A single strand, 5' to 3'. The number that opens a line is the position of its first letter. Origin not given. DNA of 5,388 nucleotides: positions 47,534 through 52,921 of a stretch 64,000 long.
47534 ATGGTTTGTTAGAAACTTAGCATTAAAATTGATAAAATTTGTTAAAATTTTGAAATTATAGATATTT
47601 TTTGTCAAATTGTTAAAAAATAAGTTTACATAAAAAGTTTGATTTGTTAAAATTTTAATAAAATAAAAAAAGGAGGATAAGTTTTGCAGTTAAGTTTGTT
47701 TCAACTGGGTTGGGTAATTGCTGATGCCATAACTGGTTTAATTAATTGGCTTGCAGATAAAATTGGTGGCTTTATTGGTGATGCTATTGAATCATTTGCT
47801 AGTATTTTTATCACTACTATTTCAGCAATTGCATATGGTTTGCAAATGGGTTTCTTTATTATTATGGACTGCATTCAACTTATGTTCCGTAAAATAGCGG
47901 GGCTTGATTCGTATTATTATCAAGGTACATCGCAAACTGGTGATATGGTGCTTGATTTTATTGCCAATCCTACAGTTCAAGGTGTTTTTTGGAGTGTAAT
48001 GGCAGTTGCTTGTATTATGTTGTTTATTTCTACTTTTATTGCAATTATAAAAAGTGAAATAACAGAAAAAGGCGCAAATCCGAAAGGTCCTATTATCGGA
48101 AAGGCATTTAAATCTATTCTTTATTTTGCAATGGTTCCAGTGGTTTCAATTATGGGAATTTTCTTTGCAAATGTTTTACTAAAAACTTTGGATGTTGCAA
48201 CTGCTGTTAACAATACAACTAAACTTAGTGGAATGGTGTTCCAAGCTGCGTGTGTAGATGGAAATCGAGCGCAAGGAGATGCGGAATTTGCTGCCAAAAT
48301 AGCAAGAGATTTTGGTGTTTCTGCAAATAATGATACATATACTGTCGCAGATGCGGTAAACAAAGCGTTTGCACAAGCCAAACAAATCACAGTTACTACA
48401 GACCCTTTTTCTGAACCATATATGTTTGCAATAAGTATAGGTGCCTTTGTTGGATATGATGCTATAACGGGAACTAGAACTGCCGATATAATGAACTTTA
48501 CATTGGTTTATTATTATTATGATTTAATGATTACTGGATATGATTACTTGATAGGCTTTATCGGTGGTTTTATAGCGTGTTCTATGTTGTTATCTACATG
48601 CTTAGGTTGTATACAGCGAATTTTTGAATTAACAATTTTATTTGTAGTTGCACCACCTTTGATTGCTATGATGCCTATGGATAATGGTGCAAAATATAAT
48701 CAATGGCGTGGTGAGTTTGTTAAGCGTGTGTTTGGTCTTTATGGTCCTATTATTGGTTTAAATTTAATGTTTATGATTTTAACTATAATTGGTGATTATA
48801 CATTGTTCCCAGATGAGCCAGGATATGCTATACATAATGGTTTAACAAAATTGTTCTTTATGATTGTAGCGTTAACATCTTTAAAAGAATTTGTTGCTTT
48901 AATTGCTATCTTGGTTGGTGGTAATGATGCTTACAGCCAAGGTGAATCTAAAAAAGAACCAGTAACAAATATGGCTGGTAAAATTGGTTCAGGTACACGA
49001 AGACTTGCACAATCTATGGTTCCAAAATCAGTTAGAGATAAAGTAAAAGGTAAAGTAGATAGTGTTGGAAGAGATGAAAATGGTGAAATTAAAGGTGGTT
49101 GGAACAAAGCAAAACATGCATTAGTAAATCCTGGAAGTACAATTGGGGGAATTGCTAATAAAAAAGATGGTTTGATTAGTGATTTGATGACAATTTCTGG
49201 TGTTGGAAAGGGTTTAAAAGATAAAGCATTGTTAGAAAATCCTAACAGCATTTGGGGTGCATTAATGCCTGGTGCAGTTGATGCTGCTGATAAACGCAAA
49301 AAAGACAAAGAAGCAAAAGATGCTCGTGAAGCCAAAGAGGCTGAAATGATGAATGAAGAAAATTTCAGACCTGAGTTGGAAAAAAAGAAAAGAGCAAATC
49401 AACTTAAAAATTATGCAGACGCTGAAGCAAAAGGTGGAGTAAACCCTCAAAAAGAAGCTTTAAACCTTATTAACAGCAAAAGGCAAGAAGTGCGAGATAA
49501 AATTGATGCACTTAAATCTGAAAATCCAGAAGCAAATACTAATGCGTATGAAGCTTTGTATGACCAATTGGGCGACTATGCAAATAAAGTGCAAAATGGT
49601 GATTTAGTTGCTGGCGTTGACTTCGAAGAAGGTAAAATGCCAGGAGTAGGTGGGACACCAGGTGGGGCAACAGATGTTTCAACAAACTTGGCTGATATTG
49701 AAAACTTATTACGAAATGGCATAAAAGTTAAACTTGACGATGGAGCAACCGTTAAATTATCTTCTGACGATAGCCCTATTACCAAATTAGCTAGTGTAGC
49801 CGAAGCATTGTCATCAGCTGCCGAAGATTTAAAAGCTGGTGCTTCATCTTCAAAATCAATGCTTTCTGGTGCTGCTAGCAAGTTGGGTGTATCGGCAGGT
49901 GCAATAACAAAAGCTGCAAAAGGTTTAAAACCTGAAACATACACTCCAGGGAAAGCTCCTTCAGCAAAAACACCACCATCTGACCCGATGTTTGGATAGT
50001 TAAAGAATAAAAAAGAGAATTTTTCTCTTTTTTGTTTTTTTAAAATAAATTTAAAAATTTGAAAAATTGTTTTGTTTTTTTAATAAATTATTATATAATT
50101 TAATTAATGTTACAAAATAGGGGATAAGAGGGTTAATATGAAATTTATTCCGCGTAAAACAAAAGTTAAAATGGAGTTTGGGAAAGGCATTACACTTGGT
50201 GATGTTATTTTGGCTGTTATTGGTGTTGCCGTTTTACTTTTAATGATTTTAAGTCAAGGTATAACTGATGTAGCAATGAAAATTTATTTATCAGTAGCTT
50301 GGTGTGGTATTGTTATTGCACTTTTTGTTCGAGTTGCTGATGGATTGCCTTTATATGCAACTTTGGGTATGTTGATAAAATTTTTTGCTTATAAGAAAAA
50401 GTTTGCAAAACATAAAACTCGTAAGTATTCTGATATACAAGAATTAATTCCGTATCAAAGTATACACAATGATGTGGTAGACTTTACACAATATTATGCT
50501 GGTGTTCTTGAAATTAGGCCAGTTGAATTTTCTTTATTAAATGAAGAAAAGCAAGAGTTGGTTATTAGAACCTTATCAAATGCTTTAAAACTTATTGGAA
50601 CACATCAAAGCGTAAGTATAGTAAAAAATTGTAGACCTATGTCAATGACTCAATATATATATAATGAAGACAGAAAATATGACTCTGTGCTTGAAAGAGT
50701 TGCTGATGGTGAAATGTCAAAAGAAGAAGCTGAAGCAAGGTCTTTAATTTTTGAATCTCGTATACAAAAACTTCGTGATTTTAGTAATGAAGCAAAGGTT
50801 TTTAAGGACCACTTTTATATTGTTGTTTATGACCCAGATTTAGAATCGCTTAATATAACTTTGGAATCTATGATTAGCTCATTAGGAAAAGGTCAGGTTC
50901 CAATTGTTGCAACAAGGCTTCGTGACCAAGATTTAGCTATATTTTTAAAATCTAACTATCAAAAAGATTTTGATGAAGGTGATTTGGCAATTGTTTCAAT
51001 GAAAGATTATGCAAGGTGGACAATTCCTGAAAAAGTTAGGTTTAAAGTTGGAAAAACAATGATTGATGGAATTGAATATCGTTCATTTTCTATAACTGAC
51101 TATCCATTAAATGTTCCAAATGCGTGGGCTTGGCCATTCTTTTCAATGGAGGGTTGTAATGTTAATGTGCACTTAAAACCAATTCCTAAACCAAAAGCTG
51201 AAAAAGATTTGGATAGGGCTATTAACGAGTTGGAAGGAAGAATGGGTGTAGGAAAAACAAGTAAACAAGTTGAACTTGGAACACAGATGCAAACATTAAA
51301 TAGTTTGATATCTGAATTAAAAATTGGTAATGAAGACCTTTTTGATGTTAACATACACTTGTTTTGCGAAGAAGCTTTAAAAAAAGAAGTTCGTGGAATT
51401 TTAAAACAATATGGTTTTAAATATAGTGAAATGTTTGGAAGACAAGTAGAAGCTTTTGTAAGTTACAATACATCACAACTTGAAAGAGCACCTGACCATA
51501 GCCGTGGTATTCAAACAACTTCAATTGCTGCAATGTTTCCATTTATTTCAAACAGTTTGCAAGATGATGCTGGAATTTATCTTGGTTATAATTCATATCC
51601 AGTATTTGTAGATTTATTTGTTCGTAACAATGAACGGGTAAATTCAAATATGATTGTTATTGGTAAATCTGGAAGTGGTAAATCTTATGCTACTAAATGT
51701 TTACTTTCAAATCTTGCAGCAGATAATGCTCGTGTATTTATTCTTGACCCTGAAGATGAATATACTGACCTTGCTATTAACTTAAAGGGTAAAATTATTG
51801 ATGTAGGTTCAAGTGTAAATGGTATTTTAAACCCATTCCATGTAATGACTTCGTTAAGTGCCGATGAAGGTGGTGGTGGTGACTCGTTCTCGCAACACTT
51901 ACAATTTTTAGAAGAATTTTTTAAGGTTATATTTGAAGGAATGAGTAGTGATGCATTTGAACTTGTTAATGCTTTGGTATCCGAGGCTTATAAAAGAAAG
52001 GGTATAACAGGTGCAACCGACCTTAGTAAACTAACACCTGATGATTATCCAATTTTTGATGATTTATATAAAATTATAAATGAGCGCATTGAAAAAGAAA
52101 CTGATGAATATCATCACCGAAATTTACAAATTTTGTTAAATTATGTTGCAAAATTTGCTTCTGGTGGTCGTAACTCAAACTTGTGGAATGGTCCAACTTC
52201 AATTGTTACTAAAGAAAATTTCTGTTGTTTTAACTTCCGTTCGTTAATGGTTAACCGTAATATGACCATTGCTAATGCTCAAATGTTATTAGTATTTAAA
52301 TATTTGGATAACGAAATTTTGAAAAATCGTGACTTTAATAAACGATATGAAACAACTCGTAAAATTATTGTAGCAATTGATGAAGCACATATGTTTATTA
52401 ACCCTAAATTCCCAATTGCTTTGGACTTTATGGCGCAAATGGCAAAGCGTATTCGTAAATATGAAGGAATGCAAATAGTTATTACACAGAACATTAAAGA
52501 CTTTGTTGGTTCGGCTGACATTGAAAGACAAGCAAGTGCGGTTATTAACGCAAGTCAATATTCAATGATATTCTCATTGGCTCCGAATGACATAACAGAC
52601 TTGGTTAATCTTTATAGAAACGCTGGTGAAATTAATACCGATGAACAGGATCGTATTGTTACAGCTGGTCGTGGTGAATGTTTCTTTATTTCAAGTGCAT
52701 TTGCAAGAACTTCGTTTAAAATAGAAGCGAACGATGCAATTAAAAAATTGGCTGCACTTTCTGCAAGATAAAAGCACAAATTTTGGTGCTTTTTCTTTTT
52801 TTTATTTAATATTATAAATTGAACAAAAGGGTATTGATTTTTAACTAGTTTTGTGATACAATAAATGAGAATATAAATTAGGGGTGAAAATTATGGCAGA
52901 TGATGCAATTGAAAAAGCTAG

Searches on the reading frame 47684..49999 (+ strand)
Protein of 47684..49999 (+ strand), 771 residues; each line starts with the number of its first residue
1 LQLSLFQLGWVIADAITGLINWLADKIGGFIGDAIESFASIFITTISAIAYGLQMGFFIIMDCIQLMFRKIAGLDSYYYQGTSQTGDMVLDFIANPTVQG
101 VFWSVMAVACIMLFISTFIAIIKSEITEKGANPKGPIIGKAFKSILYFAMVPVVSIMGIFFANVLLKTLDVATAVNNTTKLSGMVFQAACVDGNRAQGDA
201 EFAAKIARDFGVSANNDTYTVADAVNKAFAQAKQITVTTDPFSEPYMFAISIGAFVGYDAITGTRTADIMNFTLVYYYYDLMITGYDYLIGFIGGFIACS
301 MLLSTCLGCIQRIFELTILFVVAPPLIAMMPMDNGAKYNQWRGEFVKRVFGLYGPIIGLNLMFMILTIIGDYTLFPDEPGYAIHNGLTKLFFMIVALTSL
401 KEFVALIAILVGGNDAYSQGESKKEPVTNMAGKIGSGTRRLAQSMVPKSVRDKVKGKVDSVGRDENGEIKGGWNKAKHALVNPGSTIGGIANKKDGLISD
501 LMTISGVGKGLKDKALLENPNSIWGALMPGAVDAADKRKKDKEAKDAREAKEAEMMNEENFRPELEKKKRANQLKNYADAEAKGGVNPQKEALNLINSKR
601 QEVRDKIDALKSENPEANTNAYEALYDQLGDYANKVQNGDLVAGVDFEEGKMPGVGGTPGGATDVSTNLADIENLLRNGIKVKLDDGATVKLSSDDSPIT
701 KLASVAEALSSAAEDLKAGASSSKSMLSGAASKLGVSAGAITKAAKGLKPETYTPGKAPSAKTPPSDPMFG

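Call 10: search_protein_families(library=pfam, proteins=[window:47684-49999:+], max_evalue=0.001)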
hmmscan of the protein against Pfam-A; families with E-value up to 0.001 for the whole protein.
window:47684-49999:+ (771 aa): 0 families

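Call 41: search_protein_families(library=ncbifam, proteins=[window:47684-49999:+], max_evalue=0.01)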
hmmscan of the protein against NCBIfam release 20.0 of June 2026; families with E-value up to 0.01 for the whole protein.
window:47684-49999:+ (771 aa): 2 families
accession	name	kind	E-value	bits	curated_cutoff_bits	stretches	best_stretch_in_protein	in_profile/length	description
NF045848.1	MMCAP2_0566_fam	domain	3e-36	125.3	90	1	44-418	4-319/322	MMCAP2_0566 family conjugal transfer protein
NF045889.1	ICE_Mbov_0396_TM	equivalog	8e-19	68.2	70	1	272-414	162-304/306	Mbov_0396 family ICE element transmembrane protein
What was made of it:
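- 47684..49999 (+): Polytopic (about 7 TM) VirB6-like channel protein of the Mycoplasma ICE type. NCBIfam MMCAP2_0566 family, 125 bits against a cutoff of 90 (call 41).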

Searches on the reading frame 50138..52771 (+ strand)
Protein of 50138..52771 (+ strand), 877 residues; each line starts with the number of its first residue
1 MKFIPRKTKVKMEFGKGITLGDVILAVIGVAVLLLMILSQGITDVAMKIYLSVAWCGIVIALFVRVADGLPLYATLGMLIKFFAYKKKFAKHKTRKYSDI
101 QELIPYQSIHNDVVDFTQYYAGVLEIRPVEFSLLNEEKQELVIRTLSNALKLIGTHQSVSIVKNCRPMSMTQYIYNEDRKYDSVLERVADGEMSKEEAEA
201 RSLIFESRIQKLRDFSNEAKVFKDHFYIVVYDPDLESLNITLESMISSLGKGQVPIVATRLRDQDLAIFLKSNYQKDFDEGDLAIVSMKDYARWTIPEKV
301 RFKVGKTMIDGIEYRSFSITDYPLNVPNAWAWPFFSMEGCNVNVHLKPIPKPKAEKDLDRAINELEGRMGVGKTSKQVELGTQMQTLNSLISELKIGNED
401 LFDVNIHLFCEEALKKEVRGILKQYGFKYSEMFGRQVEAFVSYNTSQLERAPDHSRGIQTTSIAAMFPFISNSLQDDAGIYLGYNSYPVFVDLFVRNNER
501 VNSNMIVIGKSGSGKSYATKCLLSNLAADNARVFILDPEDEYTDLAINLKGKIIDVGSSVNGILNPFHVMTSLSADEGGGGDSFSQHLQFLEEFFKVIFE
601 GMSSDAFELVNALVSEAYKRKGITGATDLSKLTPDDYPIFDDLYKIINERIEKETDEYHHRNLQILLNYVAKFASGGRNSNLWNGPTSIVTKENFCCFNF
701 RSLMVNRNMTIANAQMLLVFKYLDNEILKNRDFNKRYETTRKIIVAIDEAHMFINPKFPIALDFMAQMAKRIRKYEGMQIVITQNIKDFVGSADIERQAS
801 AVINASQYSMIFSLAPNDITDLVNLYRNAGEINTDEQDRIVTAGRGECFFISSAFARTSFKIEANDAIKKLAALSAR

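Call 10: search_protein_families(library=pfam, proteins=[window:50138-52771:+], max_evalue=0.001)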
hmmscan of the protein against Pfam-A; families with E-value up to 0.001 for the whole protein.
window:50138-52771:+ (877 aa): 6 families
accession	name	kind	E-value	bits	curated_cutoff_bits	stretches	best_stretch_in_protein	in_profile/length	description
PF19044.6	P-loop_TraG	-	6e-17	61.8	25.8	1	485-811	9-315/413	TraG P-loop domain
PF01935.23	DUF87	-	3.1e-11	44.2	23.2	1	491-558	12-83/220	Helicase HerA, central domain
PF12846.13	AAA_10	-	3.5e-08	33.3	27.5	1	498-572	17-98/362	AAA-like domain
PF13401.12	AAA_22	-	0.00013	22.8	27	0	503-541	6-44/130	AAA domain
PF10412.15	TrwB_AAD_bind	-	0.00044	19.7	20.5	0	499-548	12-61/387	Type IV secretion-system coupling protein DNA-binding domain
PF01580.24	FtsK_SpoIIIE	-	0.00065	19.6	24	0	497-540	34-85/221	FtsK/SpoIIIE family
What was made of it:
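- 50138..52771 (+): VirB4 ATPase with two N-terminal TM segments. Pfam P-loop_TraG (call 10).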

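Call 41: search_protein_families(library=ncbifam, proteins=[window:50138-52771:+], max_evalue=0.01)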
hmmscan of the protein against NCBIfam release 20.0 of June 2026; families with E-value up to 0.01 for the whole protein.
window:50138-52771:+ (877 aa): 9 families
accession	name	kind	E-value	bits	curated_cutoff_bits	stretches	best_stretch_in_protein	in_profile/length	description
NF045975.1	VirB4_plasma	equivalog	1.5e-175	585.4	590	1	10-871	10-892/894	Mbov_0397 family ICE element conjugal transfer ATPase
NF045971.1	conju_CD1110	equivalog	1.5e-50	172.3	325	1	101-825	2-704/752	VirB4-like conjugal transfer ATPase, CD1110 family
TIGR02746.1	TraC-F-type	equivalog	2e-32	112.1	567.05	1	457-827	385-722/800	type IV secretion system protein TraC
TIGR00929.1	VirB4_CagE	subfamily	6.6e-20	70.9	643.1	1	487-793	422-684/792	VirB4 family type IV secretion/conjugal transfer ATPase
NF010278.0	PRK13721.1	subfamily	2.5e-17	62.1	1177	2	459-571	435-545/874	type IV secretion system protein TraC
TIGR03783.1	Bac_Flav_CT_G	subfamily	2.2e-08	32.4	261.55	1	638-808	567-727/829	TraG family conjugative transposon ATPase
TIGR03744.1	traC_PFL_4706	equivalog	3.4e-08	31.9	520.6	1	735-827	726-809/892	conjugative transfer ATPase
NF053655.1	CedD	equivalog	3.6e-06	25.9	600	0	504-547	223-266/527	DNA-translocating ATPase CedD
TIGR02324.1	CP_lyasePhnL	equivalog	0.0053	16.2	256.3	1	505-557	37-88/224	phosphonate C-P lyase system protein PhnL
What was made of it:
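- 50138..52771 (+): NCBIfam VirB4_plasma, 585 bits against a cutoff of 590, full-length match (call 41).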

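Call 96: find_homologous_proteins(query=window:50138-52771:+, max_evalue=1e-60)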
Query window:50138-52771:+ (877 aa): 612 proteins with E <= 1e-60 among 8000 candidates; the best 120 are listed.
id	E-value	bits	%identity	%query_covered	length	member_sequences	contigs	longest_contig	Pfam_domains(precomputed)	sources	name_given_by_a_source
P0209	0.0e+0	1685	83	100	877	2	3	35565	PF19044.7,PF01935.24,PF12846.14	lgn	-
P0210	0.0e+0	1614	80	100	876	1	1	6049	PF19044.7,PF01935.24,PF12846.14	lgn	-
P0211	0.0e+0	1614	80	100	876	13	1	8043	PF19044.7,PF01935.24,PF12846.14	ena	-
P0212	0.0e+0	1601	80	100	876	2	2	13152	PF19044.7,PF01935.24,PF12846.14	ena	-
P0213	0.0e+0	1451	73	100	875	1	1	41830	PF19044.7,PF01935.24,PF12846.14,PF01580.25,PF26593.2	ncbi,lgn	-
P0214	0.0e+0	1442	72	100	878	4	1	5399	PF19044.7,PF01935.24,PF13401.13,PF12846.14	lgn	-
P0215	0.0e+0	1431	72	100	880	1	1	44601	PF19044.7,PF01935.24,PF12846.14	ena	-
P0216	0.0e+0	1421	71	100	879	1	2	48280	PF19044.7,PF01935.24,PF12846.14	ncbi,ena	-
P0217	0.0e+0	1417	71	100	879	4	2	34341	PF19044.7,PF01935.24,PF12846.14,PF26593.2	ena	-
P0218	0.0e+0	1413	71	100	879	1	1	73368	PF19044.7,PF01935.24,PF12846.14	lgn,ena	-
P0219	0.0e+0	1411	70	100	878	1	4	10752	PF19044.7,PF01935.24,PF12846.14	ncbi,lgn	-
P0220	0.0e+0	1395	70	100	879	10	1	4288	PF19044.7,PF01935.24,PF12846.14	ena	-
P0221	0.0e+0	1392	69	100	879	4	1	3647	PF19044.7,PF01935.24,PF12846.14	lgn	-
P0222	0.0e+0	1385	70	100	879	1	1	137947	PF19044.7,PF01935.24,PF12846.14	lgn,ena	-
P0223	0.0e+0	1376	68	100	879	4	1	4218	PF19044.7,PF01935.24,PF12846.14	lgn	-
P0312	0.0e+0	1102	56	99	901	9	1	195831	PF19044.7,PF01935.24,PF12846.14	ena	-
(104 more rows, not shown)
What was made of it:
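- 50138..52771 (+): 612 homologues at E <= 1e-60; the 120 listed are 54-83% identical full-length proteins plus one fragment (call 96).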

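Call 97: find_encoding_contigs(protein=P0312, flank=10000, max_places=2)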
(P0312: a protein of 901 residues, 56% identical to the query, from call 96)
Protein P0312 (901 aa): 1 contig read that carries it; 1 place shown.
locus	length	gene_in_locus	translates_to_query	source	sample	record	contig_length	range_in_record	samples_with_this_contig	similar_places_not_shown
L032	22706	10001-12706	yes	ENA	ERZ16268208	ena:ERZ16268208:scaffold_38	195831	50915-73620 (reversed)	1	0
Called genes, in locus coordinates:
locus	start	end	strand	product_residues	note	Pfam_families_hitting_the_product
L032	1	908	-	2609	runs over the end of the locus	-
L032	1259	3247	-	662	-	PF02534:T4SS-DNA_transf, PF10412:TrwB_AAD_bind, PF12696:TraG-D_C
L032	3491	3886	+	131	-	-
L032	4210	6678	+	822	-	-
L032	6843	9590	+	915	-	-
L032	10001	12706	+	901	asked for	PF01935:DUF87, PF12846:AAA_10 (weak), PF19044:P-loop_TraG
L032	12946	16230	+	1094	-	-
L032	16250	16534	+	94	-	-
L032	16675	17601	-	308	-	PF01116:F_bP_aldolase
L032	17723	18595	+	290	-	PF00535:Glycos_transf_2 (weak)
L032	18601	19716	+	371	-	PF02073:Peptidase_M29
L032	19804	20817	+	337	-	PF00044:Gp_dh_N, PF02800:Gp_dh_C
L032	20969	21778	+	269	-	PF05154:TM2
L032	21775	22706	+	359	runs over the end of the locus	PF01171:ATP_bind_3 (weak), PF02540:NAD_synthase (weak), PF03054:tRNA_Me_trans, PF20259:tRNA_Me_trans_M, PF20258:tRNA_Me_trans_C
